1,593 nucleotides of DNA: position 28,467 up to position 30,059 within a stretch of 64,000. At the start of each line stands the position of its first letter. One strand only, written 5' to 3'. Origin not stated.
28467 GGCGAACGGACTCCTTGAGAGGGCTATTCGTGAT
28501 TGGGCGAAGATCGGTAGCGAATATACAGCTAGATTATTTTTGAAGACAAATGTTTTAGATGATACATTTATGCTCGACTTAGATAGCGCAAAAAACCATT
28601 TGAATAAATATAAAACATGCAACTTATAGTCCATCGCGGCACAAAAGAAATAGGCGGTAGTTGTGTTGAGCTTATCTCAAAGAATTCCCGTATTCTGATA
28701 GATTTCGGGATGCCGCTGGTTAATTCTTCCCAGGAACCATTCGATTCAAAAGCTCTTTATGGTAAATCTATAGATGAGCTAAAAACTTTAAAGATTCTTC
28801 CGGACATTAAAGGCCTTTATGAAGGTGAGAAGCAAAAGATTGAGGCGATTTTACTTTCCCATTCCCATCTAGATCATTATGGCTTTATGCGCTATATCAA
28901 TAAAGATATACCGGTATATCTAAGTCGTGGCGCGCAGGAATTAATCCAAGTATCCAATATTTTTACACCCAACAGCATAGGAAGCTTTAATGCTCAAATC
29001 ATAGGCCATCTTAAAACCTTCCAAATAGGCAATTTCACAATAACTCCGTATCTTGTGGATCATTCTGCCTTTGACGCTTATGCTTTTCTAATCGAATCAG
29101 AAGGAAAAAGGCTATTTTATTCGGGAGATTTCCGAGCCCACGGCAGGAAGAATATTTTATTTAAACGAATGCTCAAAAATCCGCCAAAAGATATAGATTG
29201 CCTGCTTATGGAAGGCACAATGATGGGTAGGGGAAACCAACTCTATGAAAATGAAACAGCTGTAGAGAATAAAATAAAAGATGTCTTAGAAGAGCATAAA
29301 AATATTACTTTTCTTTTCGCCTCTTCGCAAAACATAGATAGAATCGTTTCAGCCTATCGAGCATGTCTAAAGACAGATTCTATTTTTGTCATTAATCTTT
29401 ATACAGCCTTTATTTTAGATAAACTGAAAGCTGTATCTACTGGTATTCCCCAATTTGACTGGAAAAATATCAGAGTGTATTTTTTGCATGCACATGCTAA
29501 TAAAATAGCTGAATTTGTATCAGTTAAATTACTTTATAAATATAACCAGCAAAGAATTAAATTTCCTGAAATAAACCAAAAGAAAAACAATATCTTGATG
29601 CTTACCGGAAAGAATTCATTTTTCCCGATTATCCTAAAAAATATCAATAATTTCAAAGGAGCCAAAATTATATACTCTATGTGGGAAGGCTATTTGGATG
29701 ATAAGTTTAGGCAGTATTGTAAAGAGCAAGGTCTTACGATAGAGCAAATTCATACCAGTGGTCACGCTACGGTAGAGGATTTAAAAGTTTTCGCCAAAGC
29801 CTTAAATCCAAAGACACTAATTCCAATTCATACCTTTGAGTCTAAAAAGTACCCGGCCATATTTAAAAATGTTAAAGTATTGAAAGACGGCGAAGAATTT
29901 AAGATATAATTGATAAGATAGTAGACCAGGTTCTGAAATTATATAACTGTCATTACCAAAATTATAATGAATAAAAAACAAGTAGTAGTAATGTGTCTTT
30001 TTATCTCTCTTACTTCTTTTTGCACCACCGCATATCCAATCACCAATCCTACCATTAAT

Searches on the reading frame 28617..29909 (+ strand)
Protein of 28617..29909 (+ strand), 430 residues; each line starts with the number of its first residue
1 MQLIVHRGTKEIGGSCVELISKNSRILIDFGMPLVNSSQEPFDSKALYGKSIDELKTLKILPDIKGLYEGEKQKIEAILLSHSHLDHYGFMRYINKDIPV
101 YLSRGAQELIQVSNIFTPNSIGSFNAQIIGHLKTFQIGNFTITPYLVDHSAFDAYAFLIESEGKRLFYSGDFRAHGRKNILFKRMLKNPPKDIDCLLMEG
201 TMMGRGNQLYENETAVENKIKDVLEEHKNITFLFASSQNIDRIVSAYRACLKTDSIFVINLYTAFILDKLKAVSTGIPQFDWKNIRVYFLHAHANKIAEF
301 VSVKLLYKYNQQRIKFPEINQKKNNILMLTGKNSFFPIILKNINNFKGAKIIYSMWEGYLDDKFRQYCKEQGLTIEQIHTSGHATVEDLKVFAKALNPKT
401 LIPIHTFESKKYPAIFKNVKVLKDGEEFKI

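Call 48: search_protein_families(library=pfam, proteins=[window:28617-29909:+], max_evalue=0.00001)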
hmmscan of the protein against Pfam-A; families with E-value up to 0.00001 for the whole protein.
window:28617-29909:+ (430 aa): 3 families
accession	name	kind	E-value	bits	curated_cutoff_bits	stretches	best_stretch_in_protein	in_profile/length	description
PF12706.13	Lactamase_B_2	-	1.7e-15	57.6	27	1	73-203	29-167/200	Beta-lactamase superfamily domain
PF13483.12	Lactamase_B_3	-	4.2e-07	30.5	24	0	12-174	5-113/160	Beta-lactamase superfamily domain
PF07521.17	RMMBL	-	1.5e-06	28.6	21.6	1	374-406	7-40/63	Zn-dependent metallo-hydrolase RNA specificity domain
